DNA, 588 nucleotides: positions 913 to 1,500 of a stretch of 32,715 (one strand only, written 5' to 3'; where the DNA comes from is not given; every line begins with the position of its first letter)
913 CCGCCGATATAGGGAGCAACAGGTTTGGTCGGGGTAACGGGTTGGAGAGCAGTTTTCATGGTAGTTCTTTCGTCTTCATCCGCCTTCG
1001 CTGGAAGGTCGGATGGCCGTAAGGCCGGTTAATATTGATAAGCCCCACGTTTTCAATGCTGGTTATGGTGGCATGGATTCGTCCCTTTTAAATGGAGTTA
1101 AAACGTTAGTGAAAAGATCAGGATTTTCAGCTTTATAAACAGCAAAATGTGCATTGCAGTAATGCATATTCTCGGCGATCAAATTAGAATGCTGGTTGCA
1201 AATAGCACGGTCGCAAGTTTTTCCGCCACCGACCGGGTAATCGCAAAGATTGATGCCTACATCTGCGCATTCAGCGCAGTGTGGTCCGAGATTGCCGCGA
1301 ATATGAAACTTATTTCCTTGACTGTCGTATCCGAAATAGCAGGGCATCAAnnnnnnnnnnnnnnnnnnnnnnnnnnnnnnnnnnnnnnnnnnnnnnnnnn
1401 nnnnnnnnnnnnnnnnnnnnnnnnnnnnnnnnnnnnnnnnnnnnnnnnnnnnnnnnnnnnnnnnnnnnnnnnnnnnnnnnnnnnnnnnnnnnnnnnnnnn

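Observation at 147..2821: Uncharacterised four-gene cassette at the mom-equivalent end: membrane protein, DGQHR ParB/Srx-fold protein, Cys/His-rich mini-protein and Dam-family methylase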

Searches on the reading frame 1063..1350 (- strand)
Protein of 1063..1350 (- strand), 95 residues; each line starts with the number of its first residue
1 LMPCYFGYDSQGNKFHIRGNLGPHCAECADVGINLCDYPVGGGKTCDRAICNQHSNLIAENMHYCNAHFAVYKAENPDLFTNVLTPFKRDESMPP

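Call 3: search_protein_families(library=pfam, proteins=[window:1063-1350:-], max_evalue=0.1)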
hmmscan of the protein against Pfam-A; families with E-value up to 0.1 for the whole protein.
window:1063-1350:- (95 aa): 0 families

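Call 4: search_protein_families(library=phrogs, proteins=[window:1063-1350:-], max_evalue=0.01)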
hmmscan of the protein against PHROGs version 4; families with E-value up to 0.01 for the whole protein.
window:1063-1350:- (95 aa): 1 family
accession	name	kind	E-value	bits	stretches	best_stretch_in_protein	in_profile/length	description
phrog_13747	-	unknown function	8.8e-06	27.2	1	30-63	36-68/103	-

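Call 5: search_protein_families(library=padloc, proteins=[window:1063-1350:-], max_evalue=0.1)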
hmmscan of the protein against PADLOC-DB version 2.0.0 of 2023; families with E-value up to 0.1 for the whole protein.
window:1063-1350:- (95 aa): 0 families

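Call 6: search_protein_families(library=ncbifam, proteins=[window:1063-1350:-], max_evalue=0.1)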
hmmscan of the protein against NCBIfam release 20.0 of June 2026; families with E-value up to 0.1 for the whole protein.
window:1063-1350:- (95 aa): 0 families

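Call 11: search_dna_similar(query=window:1063-1350:-, collection=phages, mode=protein, max_rows=30, max_evalue=0.01)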
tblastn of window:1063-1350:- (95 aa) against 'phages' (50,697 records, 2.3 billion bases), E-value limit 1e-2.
Records with a match: 3; places in all: 3; records where one place covers at least 80% of the query: 1.
Best place of each record, by identity: <60% 3.
By first word of the organism name: Burkholderia 2; Pseudomonas 1.
By host as written in the record: - 2; Pseudomonas sp. PARCI1 1.
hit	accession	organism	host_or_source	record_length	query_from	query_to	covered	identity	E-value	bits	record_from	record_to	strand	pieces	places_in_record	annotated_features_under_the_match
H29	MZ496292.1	Pseudomonas phage PARCL1pr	Pseudomonas sp. PARCI1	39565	1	88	93%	51.1%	7e-22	93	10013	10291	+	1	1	hypothetical protein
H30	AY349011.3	Burkholderia phage Bcep22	-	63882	12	73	65%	51.6%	4e-16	77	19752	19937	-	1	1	hypothetical protein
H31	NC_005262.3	Burkholderia phage Bcep22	-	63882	12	73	65%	51.6%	4e-16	77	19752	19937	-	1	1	hypothetical protein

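Call 14: get_annotated_region(hit=H29, flank=4000)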
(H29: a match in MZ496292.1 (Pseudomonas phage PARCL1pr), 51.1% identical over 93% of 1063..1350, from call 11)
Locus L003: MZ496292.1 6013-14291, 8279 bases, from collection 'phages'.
description: Pseudomonas phage PARCL1pr, complete genome.
organism: Pseudomonas phage PARCL1pr (NCBI taxid 2856175)
taxonomy: Viruses; Duplodnaviria; Heunggongvirae; Uroviricota; Caudoviricetes
host: Pseudomonas sp. PARCI1; source: Paratetilla sp.; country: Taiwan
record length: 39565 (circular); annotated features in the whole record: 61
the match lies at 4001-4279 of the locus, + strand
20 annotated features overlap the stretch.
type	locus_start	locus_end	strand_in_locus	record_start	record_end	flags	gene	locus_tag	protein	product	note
CDS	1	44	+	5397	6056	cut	bchL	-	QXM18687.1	light-independent protochlorophyllide reductase iron-sulfur ATP-binding protein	-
CDS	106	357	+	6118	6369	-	-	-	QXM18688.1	hypothetical protein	-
CDS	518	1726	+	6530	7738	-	-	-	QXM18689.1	hypothetical protein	-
CDS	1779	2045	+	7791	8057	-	-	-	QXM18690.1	hypothetical protein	-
CDS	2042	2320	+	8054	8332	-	-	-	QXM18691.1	hypothetical protein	-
CDS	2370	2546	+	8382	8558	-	-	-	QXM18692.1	hypothetical protein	-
CDS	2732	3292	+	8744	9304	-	-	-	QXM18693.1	hypothetical protein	-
CDS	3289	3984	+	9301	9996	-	-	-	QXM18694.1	hypothetical protein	-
CDS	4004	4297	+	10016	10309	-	-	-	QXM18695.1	hypothetical protein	-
CDS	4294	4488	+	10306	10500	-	-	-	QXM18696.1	hypothetical protein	-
CDS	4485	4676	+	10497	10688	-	-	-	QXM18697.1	hypothetical protein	-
CDS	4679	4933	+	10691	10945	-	-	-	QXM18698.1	hypothetical protein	-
CDS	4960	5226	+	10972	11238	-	-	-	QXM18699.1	hypothetical protein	-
CDS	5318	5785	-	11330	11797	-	-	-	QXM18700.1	hypothetical protein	-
CDS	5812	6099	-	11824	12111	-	-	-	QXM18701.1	hypothetical protein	-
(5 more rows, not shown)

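Call 49: find_homologous_proteins(query=window:1063-1347:-, max_evalue=0.001)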
Query window:1063-1347:- (94 aa): 18 proteins with E <= 0.001 among 18 candidates.
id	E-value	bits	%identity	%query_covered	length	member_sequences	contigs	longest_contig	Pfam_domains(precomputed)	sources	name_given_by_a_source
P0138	1.9e-62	226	100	100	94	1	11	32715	-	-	-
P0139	3.5e-47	177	77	94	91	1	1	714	-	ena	-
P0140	2.3e-34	136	68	93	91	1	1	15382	-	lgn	-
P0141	1.5e-32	130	64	94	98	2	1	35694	-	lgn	-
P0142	3.7e-29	119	72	76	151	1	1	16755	-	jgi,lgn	-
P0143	4.8e-29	119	61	94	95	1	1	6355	-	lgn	-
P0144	3.6e-24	103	62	78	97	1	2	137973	-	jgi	jgi:hypothetical protein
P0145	3.8e-24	103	67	67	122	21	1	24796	-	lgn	-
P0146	2.6e-23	100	66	66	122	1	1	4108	-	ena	-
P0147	2.0e-22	97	56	76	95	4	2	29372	-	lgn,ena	-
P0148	3.2e-20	90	56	74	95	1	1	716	-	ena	-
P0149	6.8e-20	89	55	76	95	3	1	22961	-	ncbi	-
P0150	2.0e-19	88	56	76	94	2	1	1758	-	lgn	-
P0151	9.9e-19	85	50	94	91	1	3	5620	-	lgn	-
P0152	8.9e-18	82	47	87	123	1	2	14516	-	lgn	-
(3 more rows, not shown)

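Call 50: find_encoding_contigs(protein=P0141, flank=5000, max_places=1)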
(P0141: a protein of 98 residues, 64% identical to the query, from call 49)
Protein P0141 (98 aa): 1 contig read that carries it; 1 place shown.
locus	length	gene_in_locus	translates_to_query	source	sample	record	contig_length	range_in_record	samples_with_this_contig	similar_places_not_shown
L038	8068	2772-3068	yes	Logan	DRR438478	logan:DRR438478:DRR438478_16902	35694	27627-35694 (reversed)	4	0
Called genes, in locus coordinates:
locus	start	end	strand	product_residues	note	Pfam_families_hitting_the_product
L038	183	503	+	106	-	PF06147:DUF968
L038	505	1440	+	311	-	-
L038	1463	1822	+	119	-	-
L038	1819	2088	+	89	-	-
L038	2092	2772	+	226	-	-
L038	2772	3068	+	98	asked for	-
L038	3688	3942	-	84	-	-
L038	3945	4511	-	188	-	PF00959:Phage_lysozyme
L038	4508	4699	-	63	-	-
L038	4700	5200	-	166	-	-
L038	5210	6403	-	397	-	-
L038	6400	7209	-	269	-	-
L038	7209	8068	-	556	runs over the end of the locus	-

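Call 51: find_encoding_contigs(protein=P0140, flank=5000, max_places=1)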
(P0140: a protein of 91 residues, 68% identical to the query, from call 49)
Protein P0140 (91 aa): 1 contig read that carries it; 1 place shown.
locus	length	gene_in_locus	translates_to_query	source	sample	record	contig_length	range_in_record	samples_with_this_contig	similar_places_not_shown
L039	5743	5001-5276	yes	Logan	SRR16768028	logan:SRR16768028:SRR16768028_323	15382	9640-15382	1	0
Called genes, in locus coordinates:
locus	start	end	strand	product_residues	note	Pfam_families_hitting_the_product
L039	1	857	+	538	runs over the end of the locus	PF03237:Terminase_6N (weak)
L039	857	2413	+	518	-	PF06074:Portal_Mu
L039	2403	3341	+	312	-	-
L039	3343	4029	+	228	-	PF01555:N6_N4_Mtase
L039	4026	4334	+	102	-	-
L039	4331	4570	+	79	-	-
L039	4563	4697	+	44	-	-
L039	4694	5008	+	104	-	-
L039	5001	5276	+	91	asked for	-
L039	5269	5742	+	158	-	?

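Call 73: search_protein_families(library=pfam, proteins=[window:1063-1347:-], max_evalue=0.05)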
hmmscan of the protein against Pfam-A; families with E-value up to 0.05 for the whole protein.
window:1063-1347:- (94 aa): 0 families

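Call 79: find_related_loci(query=A3, collection=viral_contigs, flank=6000)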
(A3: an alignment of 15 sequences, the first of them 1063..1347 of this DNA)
Query A3 (94 aa) in viral_contigs; peptide patterns used: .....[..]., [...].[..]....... (x = any residue, [..] = any of these).
62 stretches matched a pattern; 37 encode a relative of the query (tblastn E <= 1e-3); 37 distinct loci.
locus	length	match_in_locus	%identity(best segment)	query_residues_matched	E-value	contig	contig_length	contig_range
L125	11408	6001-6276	57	1-88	6e-31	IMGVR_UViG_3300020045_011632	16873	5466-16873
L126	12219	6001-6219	59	1-73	2e-26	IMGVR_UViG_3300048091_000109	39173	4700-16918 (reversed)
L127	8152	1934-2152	60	1-72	6e-25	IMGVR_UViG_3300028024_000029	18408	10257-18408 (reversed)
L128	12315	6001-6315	46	1-92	7e-25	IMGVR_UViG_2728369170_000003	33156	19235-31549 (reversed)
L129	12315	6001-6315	46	1-92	1e-24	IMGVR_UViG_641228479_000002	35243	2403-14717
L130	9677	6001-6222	59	1-73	4e-24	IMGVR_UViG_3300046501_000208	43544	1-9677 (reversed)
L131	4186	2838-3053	54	1-72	7e-24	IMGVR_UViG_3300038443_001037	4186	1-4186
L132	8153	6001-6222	57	1-73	1e-23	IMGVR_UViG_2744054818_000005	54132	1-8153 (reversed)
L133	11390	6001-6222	57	1-73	2e-23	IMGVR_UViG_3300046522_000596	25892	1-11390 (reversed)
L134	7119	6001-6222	54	1-72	2e-23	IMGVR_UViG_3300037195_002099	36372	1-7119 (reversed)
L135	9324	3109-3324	59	1-73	3e-23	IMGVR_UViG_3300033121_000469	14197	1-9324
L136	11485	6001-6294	48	1-93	3e-23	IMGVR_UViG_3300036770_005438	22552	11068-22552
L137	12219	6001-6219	53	1-73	2e-23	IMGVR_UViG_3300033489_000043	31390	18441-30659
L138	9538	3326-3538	54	1-72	4e-23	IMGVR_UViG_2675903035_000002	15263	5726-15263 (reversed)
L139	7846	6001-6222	57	1-73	4e-23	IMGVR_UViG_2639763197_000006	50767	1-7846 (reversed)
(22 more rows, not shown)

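Call 117: search_solved_structures(query=A3, max_evalue=10)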
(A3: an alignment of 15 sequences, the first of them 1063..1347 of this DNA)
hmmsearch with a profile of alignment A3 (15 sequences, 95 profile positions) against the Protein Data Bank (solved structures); distinct sequences matched with E-value up to 10: 0.
